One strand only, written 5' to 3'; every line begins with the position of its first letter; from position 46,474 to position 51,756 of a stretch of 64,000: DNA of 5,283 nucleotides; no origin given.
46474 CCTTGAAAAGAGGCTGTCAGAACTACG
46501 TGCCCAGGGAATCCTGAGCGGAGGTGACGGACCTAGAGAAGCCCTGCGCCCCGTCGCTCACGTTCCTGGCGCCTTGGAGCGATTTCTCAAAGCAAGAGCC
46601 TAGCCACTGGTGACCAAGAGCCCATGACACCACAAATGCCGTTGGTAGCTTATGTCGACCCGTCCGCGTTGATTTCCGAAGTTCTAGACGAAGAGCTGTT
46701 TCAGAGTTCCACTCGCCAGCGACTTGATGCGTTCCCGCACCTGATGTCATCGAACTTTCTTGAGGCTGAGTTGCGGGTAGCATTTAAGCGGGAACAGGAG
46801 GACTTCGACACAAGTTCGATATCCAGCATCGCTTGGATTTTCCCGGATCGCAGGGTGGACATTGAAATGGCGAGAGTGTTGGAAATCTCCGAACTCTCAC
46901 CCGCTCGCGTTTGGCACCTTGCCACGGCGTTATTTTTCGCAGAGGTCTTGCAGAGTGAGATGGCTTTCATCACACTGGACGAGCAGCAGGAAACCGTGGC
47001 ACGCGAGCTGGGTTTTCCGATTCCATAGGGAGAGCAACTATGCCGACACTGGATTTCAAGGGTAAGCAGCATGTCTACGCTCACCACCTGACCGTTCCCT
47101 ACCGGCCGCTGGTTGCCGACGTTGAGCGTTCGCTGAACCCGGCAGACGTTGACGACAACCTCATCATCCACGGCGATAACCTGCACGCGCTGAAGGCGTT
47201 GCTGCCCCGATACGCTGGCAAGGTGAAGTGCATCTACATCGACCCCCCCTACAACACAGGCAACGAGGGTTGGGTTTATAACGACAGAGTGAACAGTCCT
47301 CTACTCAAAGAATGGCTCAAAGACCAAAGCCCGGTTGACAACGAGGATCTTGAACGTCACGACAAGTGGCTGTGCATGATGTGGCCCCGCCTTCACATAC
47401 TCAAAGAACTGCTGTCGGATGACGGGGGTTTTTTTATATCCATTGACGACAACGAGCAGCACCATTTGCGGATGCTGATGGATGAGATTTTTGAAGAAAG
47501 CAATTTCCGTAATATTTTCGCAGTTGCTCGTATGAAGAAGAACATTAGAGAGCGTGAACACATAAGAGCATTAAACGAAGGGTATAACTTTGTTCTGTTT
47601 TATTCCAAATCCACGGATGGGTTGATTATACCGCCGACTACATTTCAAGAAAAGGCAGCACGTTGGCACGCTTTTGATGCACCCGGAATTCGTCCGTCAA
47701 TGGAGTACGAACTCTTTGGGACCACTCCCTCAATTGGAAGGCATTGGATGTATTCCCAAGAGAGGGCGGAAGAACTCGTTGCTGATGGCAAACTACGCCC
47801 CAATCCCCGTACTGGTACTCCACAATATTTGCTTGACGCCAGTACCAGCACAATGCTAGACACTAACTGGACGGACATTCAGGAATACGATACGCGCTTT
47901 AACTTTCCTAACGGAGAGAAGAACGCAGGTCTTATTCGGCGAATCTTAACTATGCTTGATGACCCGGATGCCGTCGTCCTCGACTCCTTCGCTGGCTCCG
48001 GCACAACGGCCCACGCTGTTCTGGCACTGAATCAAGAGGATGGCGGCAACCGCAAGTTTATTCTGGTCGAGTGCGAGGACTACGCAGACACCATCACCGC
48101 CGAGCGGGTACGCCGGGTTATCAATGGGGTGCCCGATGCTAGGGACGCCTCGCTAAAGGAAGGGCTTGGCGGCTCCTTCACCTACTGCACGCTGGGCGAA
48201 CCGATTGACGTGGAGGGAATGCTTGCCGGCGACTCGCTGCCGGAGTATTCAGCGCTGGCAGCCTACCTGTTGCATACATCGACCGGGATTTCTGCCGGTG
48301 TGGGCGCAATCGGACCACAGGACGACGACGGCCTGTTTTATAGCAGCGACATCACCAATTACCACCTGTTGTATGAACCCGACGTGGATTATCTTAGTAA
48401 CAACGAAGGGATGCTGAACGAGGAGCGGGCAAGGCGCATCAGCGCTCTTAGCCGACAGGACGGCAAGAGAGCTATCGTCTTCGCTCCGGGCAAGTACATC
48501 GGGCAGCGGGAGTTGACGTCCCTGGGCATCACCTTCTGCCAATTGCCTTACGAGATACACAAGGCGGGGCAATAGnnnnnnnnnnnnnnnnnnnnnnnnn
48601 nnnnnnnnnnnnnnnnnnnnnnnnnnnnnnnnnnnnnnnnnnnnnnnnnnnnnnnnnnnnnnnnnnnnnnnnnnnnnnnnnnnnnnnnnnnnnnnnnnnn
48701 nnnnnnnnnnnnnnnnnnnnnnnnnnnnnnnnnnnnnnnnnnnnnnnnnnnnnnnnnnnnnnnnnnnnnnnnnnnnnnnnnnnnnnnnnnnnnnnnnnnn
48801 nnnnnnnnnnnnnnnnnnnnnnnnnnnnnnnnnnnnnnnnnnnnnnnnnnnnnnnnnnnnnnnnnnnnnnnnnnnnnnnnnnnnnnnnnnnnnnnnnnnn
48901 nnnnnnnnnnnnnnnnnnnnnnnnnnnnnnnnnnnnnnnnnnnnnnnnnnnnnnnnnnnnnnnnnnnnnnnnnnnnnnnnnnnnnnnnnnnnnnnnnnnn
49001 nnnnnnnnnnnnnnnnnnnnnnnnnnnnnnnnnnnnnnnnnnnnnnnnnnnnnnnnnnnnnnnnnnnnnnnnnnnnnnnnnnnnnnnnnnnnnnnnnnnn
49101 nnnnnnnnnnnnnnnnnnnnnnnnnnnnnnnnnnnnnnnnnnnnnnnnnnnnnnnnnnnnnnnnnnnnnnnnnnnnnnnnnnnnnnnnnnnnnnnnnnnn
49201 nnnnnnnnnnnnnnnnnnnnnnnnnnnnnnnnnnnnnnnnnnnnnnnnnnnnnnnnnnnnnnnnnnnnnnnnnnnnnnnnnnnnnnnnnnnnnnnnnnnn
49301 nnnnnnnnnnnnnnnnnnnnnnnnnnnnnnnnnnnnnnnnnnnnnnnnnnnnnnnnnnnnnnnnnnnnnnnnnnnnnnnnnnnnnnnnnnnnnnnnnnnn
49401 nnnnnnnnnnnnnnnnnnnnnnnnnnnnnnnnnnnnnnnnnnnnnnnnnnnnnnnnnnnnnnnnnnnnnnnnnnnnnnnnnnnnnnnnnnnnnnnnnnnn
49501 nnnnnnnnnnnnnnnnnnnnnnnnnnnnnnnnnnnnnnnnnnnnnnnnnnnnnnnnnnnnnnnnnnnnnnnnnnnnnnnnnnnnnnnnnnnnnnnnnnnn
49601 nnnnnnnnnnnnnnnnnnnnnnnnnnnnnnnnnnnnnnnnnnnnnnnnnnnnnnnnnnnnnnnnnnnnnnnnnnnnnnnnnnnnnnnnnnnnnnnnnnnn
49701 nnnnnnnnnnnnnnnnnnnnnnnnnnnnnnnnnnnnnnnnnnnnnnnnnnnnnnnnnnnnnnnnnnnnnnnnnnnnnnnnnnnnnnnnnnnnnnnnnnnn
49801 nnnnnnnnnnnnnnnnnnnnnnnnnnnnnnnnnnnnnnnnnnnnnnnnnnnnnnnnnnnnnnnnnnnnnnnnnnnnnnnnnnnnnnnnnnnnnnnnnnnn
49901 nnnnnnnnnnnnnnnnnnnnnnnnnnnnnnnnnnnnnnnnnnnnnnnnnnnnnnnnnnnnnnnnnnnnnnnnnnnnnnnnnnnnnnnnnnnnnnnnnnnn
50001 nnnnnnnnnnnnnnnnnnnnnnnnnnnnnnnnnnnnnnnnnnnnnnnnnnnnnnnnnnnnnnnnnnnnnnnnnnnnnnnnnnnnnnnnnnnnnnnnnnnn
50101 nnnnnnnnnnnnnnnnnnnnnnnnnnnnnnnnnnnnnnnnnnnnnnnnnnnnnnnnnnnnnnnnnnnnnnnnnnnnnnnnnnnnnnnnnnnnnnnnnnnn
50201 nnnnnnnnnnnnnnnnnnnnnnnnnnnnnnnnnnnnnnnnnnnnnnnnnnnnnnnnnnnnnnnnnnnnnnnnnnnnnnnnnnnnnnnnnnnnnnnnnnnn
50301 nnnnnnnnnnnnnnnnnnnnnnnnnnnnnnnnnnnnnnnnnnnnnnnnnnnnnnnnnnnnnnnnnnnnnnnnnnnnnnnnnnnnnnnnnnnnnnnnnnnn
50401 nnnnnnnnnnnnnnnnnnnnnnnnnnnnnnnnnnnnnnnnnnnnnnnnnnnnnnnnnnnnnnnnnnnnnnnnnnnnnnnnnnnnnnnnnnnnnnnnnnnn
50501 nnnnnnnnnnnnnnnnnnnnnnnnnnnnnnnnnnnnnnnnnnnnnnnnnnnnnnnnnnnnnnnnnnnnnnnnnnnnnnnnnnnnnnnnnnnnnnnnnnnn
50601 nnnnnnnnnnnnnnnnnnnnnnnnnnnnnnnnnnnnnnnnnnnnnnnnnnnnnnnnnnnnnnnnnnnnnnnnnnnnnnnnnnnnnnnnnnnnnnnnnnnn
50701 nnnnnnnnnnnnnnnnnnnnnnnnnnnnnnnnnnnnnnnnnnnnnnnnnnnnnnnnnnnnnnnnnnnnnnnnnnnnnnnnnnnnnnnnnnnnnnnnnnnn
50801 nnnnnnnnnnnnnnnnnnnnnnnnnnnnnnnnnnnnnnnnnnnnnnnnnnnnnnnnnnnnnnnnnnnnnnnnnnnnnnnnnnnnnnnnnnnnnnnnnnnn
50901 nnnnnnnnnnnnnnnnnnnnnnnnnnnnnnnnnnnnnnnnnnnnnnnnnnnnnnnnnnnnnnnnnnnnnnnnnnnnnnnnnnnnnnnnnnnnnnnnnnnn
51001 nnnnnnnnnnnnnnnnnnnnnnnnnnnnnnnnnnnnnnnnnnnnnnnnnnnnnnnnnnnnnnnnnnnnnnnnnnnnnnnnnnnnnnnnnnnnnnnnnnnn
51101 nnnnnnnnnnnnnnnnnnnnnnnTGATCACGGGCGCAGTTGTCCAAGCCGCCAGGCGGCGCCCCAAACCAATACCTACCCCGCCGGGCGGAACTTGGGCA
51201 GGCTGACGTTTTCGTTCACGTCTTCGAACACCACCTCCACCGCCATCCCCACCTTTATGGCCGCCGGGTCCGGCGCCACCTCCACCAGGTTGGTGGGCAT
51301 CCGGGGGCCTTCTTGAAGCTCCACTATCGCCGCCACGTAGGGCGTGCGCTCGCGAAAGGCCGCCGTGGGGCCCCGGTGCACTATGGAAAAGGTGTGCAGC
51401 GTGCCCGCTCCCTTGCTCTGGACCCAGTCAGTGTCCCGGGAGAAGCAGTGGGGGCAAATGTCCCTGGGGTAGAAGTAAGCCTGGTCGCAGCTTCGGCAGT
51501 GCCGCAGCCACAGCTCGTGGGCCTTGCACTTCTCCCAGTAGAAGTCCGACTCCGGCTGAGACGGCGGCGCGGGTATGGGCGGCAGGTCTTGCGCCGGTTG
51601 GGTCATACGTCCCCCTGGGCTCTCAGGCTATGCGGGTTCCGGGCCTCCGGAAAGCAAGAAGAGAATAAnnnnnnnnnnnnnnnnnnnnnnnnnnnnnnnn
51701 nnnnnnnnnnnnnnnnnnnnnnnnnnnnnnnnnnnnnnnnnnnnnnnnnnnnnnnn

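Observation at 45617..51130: Lower-GC defence island: orphan YgiT zinc ribbon, VapBC-like pair and a type III R-M packed as one same-strand array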

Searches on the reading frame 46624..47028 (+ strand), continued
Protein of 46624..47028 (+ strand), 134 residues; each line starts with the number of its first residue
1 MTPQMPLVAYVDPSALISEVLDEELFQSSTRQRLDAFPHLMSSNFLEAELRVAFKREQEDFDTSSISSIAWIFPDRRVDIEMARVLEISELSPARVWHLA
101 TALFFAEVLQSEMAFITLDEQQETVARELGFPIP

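Call 59: predict_structure(alignment_id=A3)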
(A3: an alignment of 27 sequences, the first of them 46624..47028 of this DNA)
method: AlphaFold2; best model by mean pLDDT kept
length: 134 residues; sequences in the alignment: 27
mean_pLDDT: 88.0   pTM: 0.84
mean pLDDT of the five models: 88.0, 88.0, 87.8, 87.0, 86.2
residues with pLDDT >= 90: 78; 70-90: 44; 50-70: 10; < 50: 2
segments of 3 or more residues with pLDDT < 50: none
pLDDT, mean of each block of 10 residues (from residue 1): 71 84 67 88 91 89 86 93 97 96 93 91 96 92
secondary structure, 60 per line:
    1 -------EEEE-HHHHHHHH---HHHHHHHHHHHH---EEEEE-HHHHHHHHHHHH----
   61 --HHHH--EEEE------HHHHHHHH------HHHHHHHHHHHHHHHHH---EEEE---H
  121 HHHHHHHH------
elements in order: E8-11 H13-20 H24-35 E39-43 H45-56 H63-66 E69-72 H79-86 H93-109 E113-116 H120-128

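Call 64: fold_search(model_id=the predicted structure, library=pdb)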
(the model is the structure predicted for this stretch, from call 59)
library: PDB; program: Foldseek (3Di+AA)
matches with E <= 10: 813; with E <= 0.001: 7
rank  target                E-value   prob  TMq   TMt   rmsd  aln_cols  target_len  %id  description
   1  5h4g_B                1.0e-04  1.00  0.60  0.58   4.1       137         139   14  Structure of PIN-domain protein (VapC4 toxin) from Pyrococcus horikoshii determined at 1.77 A resolution (released 2016-11-23)
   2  1ye5_A                4.1e-04  1.00  0.56  0.53   5.1       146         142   14  Crystal structure of hypothetical protein of unknown function from pyrococcus horikoshii OT3 (released 2005-05-17)
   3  1v96_A                4.4e-04  1.00  0.58  0.55   4.1       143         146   14  Crystal structure of hypothetical protein of unknown function from pyrococcus horikoshii OT3 (released 2005-02-01)
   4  1y82_B                5.3e-04  1.00  0.62  0.58   4.1       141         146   12  Conserved hypothetical protein Pfu-367848-001 from Pyrococcus furiosus (released 2005-01-25)
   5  1y82_D                6.9e-04  1.00  0.61  0.60   3.9       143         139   15  Conserved hypothetical protein Pfu-367848-001 from Pyrococcus furiosus (released 2005-01-25)
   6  1y82_A                7.4e-04  1.00  0.59  0.55   4.1       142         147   15  Conserved hypothetical protein Pfu-367848-001 from Pyrococcus furiosus (released 2005-01-25)
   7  5h4g_A                9.0e-04  1.00  0.55  0.51   5.2       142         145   16  Structure of PIN-domain protein (VapC4 toxin) from Pyrococcus horikoshii determined at 1.77 A resolution (released 2016-11-23)
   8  2fe1                  1.4e-03  1.00  0.64  0.66   4.0       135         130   15  Crystal Structure of PAE0151 from Pyrobaculum aerophilum (released 2005-12-27)
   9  8rd3_B                2.1e-03  1.00  0.63  0.41   5.2       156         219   15  Crystal structure of Saccharomyces cerevisiae Nmd4 protein bound to Upf1 helicase domain (released 2024-08-14)
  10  8rdd                  2.3e-03  1.00  0.61  0.52   5.3       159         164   14  Crystal structure of Saccharomyces cerevisiae Nmd4 protein involved in nonsense mediated mRNA decay (released 2024-08-14)
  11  7by3_B                2.4e-03  1.00  0.63  0.69   3.3       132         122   20  Toxin-antitoxin complex from klebsiella pneumoniae (released 2021-04-28)
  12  7by2_B                4.1e-03  1.00  0.64  0.70   3.3       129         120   18  Toxin-antitoxin complex from Klebsiella pneumoniae (released 2021-04-28)
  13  2lcq_MODEL_1_A        4.7e-03  1.00  0.53  0.45   6.8       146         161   13  Solution structure of the endonuclease Nob1 from P.horikoshii (released 2011-12-14)
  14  5ecd_A                8.6e-03  1.00  0.68  0.69   3.2       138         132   12  Structure of the Shigella flexneri VapC mutant D98N crystal form 1 (released 2016-02-17)
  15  1w8i                  9.2e-03  0.90  0.43  0.38   7.0       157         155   15  The Structure of gene product af1683 from Archaeoglobus fulgidus. (released 2004-11-16)
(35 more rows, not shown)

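Call 72: find_encoding_contigs(protein=P0083, flank=5000, max_places=2)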
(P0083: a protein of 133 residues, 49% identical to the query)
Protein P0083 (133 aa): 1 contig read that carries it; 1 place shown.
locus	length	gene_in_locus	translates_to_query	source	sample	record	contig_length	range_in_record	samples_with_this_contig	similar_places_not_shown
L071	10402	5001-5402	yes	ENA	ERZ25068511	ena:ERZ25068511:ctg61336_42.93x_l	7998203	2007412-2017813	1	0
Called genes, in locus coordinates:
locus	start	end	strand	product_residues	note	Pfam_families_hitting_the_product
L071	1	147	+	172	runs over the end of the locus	-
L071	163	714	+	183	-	PF00565:SNase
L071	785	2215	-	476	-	PF00939:Na_sulph_symp, PF03600:CitMHS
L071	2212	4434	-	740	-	PF13328:HD_4, PF01966:HD, PF04607:RelA_SpoT, PF02824:TGS, PF19296:RelA_AH, PF28438:RelA_RIS, PF13291:ACT_4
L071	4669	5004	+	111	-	-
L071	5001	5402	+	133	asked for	-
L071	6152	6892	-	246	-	PF01385:OrfB_IS605, PF07282:Cas12f1-like_TNB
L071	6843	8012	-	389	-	-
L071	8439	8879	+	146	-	PF01850:PIN (weak)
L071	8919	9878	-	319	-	PF13793:Pribosyltran_N, PF00156:Pribosyltran, PF14572:Pribosyl_synth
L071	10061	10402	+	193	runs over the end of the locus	PF10502:Peptidase_S26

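Call 73: find_encoding_contigs(protein=P0056, flank=5000, max_places=2)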
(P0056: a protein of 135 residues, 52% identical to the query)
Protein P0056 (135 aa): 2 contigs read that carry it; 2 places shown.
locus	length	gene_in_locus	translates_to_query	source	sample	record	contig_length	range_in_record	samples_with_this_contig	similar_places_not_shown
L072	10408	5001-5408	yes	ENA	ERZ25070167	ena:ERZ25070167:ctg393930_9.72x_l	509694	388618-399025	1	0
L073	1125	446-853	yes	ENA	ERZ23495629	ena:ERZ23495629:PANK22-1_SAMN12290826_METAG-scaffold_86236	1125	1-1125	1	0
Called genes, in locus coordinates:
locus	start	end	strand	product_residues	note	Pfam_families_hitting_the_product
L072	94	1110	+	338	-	PF00296:Bac_luciferase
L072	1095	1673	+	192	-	PF12850:Metallophos_2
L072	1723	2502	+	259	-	PF01909:NTP_transf_2, PF18765:Polbeta (weak), PF05168:HEPN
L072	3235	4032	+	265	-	PF00561:Abhydrolase_1, PF12697:Abhydrolase_6, PF12146:Hydrolase_4, PF00561:Abhydrolase_1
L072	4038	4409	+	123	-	PF13650:Asp_protease_2 (weak), PF13975:gag-asp_proteas (weak)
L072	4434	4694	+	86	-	-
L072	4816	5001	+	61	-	-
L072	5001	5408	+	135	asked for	-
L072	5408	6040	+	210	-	-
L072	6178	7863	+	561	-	PF01555:N6_N4_Mtase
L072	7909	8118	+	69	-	PF15919:HicB_lk_antitox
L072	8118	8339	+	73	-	PF07927:HicA_toxin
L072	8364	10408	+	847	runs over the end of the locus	PF04851:ResIII, PF00270:DEAD (weak)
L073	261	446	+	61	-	-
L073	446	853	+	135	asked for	-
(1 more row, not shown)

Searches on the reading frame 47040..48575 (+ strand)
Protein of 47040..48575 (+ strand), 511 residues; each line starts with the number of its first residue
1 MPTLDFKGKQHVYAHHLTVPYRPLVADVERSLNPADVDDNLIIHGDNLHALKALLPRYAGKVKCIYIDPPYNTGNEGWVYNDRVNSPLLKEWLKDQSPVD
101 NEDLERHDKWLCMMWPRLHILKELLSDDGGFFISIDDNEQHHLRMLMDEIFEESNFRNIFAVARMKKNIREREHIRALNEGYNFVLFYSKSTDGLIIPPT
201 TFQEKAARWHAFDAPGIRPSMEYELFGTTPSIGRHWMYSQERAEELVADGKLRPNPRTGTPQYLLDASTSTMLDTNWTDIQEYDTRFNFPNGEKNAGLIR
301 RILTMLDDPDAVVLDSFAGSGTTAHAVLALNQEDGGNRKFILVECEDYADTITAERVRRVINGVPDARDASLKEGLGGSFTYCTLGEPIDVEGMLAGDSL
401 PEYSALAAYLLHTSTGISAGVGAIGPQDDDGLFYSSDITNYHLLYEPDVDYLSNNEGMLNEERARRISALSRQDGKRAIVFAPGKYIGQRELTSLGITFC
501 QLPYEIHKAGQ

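Call 3: search_protein_families(library=pfam, proteins=[window:47040-48575:+], max_evalue=0.01)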
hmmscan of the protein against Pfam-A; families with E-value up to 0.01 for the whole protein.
window:47040-48575:+ (511 aa): 2 families
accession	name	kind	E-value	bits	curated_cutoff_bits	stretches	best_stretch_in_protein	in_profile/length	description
PF01555.25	N6_N4_Mtase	-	9.8e-28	98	26.7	1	62-348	1-214/221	DNA methylase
PF03602.21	Cons_hypoth95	-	0.0052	16.9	24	0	56-99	108-148/182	Conserved hypothetical protein 95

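Call 4: search_protein_families(library=padloc, proteins=[window:47040-48575:+], max_evalue=0.01)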
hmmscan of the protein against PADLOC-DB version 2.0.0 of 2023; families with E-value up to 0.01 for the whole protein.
window:47040-48575:+ (511 aa): 38 families (the best 25 are shown)
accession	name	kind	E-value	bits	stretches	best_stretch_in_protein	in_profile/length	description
PDLC03640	MTase_III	-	6.7e-156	518.3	3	1-195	1-203/654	Type III methyltransferase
PDLC03644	MTase_III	-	3.7e-120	400.2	2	1-196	1-192/542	Type III methyltransferase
PDLC03634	MTase_III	-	6.7e-71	238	2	4-200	60-259/621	Type III methyltransferase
PDLC03641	MTase_III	-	7.5e-60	201.2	2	24-194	88-265/657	Type III methyltransferase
PDLC03635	MTase_III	-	6.7e-54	181.7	2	26-195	206-353/708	Type III methyltransferase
PDLC03636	MTase_III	-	1.6e-50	170.5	2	34-193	41-176/575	Type III methyltransferase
PDLC03638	MTase_III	-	6.4e-48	161.7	1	25-363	366-683/816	Type III methyltransferase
PDLC03642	MTase_III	-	5.8e-46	155.2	1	36-365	79-419/528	Type III methyltransferase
PDLC03637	MTase_III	-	4.6e-42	142.3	2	37-195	119-268/513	Type III methyltransferase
PDLC03639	MTase_III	-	3.4e-41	139.3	2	38-169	86-203/639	Type III methyltransferase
PDLC03354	MTase_II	-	3.5e-39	133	1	40-332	56-363/425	Type II methyltransferase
PDLC03645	MTase_III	-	8.1e-34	114.7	2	40-177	140-264/709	Type III methyltransferase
PDLC03646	MTase_III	-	6.3e-30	101.7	2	273-362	753-841/1057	Type III methyltransferase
PDLC03300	MTase_II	-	1.8e-19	67.9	2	38-159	10-135/302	Type II methyltransferase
PDLC03371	MTase_II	-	1.1e-17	62.4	1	38-357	9-252/260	Type II methyltransferase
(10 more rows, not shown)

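Call 9: search_protein_families(library=ncbifam, proteins=[window:47040-48575:+], max_evalue=0.01)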
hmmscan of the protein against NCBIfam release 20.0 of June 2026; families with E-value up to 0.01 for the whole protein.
window:47040-48575:+ (511 aa): 3 families
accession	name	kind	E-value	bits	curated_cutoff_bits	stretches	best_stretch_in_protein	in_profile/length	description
NF008572.0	PRK11524.1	equivalog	2e-09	37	292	2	37-93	12-65/294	adenine-specific DNA-methyltransferase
NF050803.1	DnaMtaseCcrMCaul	equivalog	5.3e-08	32.2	830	1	293-362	189-252/350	adenine-specific DNA-methyltransferase CcrM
NF010253.0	PRK13699.1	subfamily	0.0063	16.2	244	0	292-344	146-192/226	DNA methyltransferase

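Call 74: search_solved_structures(query=window:47040-48575:+, max_evalue=0.001)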
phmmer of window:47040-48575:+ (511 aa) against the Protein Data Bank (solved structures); distinct sequences matched with E-value up to 0.001: 3.
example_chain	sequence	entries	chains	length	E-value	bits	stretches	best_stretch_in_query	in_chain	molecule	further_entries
6k0w_B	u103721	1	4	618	5.6e-37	130.7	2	38-191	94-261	Adenine specific DNA methyltransferase (Mod)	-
4zcf_A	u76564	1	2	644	8.7e-34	120.1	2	19-159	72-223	Restriction endonuclease EcoP15I, modification subunit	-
7dsu_A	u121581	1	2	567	1.1e-26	96.7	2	37-158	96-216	Mbo45V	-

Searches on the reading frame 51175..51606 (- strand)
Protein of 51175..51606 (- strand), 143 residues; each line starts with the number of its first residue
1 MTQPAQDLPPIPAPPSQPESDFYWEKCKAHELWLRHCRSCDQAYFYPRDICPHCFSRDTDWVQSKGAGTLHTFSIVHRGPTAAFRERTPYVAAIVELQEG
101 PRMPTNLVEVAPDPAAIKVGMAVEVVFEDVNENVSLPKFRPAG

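Call 3: search_protein_families(library=pfam, proteins=[window:51175-51606:-], max_evalue=0.01)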
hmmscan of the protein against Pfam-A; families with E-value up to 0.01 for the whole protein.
window:51175-51606:- (143 aa): 3 families
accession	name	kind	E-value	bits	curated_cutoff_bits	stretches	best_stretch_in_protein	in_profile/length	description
PF01796.24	OB_ChsH2_C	-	2.1e-22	79.3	27.1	1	61-128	1-65/65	ChsH2, C-terminal OB-fold domain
PF12172.15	zf-ChsH2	-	5.3e-12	45.8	23.2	1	24-59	1-36/37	ChsH2, rubredoxin-like zinc ribbon domain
PF18551.6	TackOD1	-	0.00067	19.7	32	1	34-87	74-122/188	Thaumarchaeal output domain 1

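Call 9: search_protein_families(library=ncbifam, proteins=[window:51175-51606:-], max_evalue=0.01)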
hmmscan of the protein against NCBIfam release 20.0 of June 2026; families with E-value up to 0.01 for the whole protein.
window:51175-51606:- (143 aa): 1 family
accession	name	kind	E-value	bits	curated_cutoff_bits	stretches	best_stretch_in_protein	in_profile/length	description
NF053627.1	BnzsclthlBbsAGT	equivalog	2e-07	31.1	250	1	36-133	40-131/145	benzoylsuccinyl-CoA thiolase subunit BbsA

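Call 80: find_encoding_contigs(protein=window:51175-51606:-, flank=6000, max_places=4)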
Protein window:51175-51606:- (143 aa): no gene with exactly this product is on record in the collection.
